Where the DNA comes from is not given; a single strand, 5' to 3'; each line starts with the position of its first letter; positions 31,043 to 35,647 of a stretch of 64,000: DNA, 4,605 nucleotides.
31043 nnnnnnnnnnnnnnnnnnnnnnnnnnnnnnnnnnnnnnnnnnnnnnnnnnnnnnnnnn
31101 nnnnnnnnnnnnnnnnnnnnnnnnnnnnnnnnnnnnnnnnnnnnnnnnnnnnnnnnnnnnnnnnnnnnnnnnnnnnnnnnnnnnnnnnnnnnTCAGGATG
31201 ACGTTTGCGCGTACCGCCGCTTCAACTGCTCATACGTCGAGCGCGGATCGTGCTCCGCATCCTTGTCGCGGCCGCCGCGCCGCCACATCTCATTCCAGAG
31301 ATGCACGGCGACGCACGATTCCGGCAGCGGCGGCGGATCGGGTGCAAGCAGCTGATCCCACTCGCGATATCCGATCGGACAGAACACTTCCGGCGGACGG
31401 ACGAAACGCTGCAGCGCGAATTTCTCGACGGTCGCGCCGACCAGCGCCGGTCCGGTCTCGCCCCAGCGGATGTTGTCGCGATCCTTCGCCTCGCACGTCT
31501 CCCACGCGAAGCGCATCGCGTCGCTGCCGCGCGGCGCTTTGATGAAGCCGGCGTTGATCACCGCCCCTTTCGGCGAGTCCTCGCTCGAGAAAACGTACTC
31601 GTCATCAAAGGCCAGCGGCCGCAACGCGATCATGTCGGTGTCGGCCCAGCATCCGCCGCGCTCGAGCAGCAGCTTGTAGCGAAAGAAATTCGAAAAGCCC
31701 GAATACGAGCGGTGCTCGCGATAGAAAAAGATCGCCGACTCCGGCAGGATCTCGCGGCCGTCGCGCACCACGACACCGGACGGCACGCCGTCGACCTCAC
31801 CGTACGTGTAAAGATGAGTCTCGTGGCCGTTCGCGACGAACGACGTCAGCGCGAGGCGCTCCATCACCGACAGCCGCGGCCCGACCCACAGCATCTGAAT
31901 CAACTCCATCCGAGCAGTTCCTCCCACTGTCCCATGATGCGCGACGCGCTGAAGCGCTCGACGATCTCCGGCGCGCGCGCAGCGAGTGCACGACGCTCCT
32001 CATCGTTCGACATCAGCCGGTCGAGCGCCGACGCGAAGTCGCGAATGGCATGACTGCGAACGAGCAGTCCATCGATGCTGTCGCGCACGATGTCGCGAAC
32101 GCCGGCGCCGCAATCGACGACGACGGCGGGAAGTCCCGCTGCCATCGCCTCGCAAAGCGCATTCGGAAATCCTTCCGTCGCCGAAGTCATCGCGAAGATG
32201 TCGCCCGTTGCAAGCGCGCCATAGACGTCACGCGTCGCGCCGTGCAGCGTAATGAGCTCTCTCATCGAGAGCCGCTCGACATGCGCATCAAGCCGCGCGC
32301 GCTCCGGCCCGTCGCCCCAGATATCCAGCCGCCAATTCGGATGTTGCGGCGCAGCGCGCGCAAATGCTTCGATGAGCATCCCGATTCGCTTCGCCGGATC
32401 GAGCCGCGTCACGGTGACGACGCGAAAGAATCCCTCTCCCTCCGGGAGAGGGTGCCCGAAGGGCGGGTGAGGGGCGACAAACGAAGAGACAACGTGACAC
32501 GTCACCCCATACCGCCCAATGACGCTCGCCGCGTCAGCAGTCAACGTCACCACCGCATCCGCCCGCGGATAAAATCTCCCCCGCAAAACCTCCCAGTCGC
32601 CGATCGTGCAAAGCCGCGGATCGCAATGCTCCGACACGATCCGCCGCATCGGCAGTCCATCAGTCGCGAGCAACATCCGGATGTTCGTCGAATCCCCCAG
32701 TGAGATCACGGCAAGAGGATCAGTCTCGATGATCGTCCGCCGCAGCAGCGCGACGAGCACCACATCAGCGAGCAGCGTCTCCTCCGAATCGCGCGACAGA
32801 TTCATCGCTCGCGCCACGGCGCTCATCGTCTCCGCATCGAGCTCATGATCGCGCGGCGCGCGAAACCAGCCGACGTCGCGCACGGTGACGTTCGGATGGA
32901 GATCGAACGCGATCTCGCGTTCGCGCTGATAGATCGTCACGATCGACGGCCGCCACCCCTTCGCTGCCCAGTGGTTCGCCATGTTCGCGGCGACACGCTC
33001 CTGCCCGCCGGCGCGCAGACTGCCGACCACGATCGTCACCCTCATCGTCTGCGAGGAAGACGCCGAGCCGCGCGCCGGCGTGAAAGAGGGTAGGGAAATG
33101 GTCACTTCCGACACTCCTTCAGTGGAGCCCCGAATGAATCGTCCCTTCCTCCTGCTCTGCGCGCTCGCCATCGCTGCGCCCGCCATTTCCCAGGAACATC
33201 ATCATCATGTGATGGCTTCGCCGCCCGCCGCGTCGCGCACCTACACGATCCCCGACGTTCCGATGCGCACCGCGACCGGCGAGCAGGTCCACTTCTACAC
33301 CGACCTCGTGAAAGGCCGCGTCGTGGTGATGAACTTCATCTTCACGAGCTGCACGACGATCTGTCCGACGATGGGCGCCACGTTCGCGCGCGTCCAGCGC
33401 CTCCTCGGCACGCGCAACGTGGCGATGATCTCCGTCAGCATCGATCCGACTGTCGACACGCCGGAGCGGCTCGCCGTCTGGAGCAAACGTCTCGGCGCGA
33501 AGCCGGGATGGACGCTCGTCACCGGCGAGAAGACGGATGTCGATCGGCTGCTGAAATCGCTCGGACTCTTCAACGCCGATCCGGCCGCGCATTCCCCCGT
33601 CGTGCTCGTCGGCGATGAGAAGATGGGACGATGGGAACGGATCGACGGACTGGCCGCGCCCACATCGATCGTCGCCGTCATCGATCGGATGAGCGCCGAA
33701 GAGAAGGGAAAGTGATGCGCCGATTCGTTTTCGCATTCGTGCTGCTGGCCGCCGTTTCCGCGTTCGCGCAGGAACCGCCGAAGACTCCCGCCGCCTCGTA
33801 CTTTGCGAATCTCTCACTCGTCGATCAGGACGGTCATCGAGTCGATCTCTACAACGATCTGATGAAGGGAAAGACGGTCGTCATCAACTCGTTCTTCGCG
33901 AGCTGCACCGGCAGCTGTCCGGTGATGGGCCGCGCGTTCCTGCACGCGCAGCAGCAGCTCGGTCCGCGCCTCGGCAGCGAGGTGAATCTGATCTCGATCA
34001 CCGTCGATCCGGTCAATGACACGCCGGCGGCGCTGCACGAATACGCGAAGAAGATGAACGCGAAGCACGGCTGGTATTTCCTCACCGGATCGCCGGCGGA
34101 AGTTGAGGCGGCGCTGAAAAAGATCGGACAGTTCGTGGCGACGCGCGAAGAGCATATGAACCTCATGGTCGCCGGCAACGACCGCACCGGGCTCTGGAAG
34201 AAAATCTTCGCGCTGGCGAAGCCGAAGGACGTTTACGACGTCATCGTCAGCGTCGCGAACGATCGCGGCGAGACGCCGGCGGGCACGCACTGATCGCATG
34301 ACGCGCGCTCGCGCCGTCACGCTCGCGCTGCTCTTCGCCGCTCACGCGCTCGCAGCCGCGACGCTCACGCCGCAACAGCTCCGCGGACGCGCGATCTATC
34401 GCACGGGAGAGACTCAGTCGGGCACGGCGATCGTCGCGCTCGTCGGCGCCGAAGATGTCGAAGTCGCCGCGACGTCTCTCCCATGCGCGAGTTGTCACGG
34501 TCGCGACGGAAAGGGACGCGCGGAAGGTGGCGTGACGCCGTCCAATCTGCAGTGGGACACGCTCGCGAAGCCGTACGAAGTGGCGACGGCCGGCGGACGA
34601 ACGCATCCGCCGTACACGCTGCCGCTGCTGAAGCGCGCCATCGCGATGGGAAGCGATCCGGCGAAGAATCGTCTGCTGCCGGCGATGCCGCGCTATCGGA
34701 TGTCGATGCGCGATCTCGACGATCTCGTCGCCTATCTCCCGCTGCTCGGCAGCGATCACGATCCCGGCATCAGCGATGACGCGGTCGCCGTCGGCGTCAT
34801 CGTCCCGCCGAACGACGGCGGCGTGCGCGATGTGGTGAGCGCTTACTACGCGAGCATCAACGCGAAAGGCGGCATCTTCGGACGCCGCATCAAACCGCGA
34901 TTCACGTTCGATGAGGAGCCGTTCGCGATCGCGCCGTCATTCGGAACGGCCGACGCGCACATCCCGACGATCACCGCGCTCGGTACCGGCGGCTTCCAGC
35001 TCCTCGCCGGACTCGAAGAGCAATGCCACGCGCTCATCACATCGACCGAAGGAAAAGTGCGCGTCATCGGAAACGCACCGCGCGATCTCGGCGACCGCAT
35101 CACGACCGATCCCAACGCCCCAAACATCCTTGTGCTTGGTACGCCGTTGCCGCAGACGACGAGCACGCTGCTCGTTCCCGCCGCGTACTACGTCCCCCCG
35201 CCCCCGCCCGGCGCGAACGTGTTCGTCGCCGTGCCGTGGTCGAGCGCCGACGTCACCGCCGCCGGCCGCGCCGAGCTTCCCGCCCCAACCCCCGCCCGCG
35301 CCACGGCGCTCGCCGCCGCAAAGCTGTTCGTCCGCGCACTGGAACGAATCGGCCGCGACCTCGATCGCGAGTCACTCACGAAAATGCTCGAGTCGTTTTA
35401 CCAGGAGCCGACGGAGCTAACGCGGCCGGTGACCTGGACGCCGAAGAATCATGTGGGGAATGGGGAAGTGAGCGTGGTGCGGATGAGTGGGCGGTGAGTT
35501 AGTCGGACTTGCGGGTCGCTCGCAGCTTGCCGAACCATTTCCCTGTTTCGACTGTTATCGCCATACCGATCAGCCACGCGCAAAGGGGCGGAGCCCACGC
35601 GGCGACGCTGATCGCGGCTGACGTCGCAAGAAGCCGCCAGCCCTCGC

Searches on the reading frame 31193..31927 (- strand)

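Call 7: search_protein_families(library=pfam, proteins=[window:31193-31927:-], max_evalue=0.0001)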
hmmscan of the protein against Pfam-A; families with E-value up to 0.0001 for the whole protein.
window:31193-31927:- (244 aa): 2 families
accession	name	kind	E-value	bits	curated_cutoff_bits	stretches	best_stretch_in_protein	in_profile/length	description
PF04488.21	Gly_transf_sug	-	8.6e-06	26.8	23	1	76-105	54-83/93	Glycosyltransferase sugar-binding region containing DXD motif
PF04572.17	Gb3_synth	-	3.1e-05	24.5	22.3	0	155-239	25-123/131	Alpha 1,4-glycosyltransferase conserved region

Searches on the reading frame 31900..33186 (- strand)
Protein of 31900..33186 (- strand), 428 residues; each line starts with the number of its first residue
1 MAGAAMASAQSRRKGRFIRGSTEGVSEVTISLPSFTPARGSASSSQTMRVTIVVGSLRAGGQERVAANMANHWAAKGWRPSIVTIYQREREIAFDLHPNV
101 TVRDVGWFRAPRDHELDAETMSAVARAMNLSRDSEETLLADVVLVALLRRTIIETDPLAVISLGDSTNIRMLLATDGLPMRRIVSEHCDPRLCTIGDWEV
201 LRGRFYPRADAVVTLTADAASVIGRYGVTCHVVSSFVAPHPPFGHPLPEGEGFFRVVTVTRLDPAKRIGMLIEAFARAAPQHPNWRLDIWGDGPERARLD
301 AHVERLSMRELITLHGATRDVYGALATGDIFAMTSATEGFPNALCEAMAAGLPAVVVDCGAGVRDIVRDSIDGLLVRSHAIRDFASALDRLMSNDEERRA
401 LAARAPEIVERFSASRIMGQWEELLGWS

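Call 7: search_protein_families(library=pfam, proteins=[window:31900-33186:-], max_evalue=0.0001)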
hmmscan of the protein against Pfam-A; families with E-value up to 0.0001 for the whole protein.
window:31900-33186:- (428 aa): 6 families
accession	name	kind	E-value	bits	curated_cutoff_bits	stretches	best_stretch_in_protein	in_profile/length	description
PF00534.26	Glycos_transf_1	-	1.6e-31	109.6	26.4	1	251-406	13-170/172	Glycosyl transferases group 1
PF13692.12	Glyco_trans_1_4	-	6e-31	108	27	1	255-394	3-142/142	Glycosyl transferases group 1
PF13524.12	Glyco_trans_1_2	-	1.6e-07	31.8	25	1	274-414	4-135/144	Glycosyl transferase-like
PF20706.3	GT4-conflict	-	2.8e-07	30.3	26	1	246-382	190-335/385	Family 4 Glycosyltransferase in conflict systems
PF13579.12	Glyco_trans_4_4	-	5.1e-06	27.3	29.7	1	60-228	1-147/158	Glycosyl transferase 4-like domain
PF13439.12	Glyco_transf_4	-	1.7e-05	25.3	28.5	0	60-235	2-164/170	Glycosyltransferase Family 4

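Call 87: find_encoding_contigs(protein=window:31900-33186:-, flank=10000, max_places=1)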
Protein window:31900-33186:- (428 aa): no gene with exactly this product is on record in the collection.

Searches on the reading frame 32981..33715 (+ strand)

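Call 21: search_protein_families(library=pfam, proteins=[window:32981-33715:+], max_evalue=0.001)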
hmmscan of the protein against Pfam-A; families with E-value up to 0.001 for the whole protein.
window:32981-33715:+ (244 aa): 2 families
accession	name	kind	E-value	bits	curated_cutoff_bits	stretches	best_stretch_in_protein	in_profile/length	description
PF02630.20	SCO1-SenC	-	5.1e-16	59.3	22.8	1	107-197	16-106/134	SCO1/SenC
PF00578.27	AhpC-TSA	-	9.4e-06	26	26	1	90-172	5-81/124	AhpC/TSA family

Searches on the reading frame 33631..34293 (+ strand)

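Call 21: search_protein_families(library=pfam, proteins=[window:33631-34293:+], max_evalue=0.001)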
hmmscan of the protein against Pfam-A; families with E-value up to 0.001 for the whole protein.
window:33631-34293:+ (220 aa): 2 families
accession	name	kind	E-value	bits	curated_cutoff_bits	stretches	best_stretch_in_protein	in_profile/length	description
PF02630.20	SCO1-SenC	-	2.5e-18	66.8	22.8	1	62-174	5-112/134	SCO1/SenC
PF08534.16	Redoxin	-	0.00061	20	26.6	0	59-162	7-102/148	Redoxin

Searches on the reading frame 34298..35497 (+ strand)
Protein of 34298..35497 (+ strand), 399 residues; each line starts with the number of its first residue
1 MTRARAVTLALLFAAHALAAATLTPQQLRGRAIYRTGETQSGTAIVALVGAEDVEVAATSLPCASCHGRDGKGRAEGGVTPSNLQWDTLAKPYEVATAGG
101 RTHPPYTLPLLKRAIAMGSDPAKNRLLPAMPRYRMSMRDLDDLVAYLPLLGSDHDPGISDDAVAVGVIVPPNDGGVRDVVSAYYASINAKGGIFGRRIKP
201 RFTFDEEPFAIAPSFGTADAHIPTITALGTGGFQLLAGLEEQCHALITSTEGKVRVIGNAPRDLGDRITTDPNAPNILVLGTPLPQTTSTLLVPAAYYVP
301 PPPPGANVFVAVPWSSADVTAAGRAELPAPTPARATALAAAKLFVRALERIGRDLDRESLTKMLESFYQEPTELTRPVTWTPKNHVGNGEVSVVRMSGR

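Call 7: search_protein_families(library=pfam, proteins=[window:34298-35497:+], max_evalue=0.0001)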
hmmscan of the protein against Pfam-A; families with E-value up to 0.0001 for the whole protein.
window:34298-35497:+ (399 aa): 2 families
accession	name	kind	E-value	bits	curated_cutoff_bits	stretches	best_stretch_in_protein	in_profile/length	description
PF13458.12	Peripla_BP_6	-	1.2e-07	32.2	31.7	1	325-397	267-339/343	Periplasmic binding protein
PF00034.26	Cytochrom_C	-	7.6e-06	27.6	21.3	1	63-147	12-86/90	Cytochrome c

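Call 89: find_encoding_contigs(protein=window:34298-35497:+, flank=10000, max_places=1)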
Protein window:34298-35497:+ (399 aa): 2 contigs read that carry it; 1 place shown.
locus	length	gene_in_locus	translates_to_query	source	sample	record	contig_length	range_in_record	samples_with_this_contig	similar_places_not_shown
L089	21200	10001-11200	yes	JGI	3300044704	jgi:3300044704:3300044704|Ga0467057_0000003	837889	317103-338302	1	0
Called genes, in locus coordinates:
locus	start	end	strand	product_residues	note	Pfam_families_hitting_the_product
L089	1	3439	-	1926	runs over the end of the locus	-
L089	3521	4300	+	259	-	PF00535:Glycos_transf_2, PF13641:Glyco_tranf_2_3 (weak)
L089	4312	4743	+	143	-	-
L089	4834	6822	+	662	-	-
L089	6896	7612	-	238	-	PF04488:Gly_transf_sug (weak)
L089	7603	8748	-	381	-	PF13439:Glyco_transf_4 (faint), PF13579:Glyco_trans_4_4 (weak), PF20706:GT4-conflict (weak), PF00534:Glycos_transf_1, PF13692:Glyco_trans_1_4, PF13524:Glyco_trans_1_2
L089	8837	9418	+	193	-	PF00578:AhpC-TSA (weak), PF02630:SCO1-SenC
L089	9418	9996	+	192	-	PF02630:SCO1-SenC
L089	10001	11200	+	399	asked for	PF00034:Cytochrom_C (weak), PF13458:Peripla_BP_6 (faint)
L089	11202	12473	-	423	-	-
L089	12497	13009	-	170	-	PF01661:Macro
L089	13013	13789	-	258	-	PF00072:Response_reg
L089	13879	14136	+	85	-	-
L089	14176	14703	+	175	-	-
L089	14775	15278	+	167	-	-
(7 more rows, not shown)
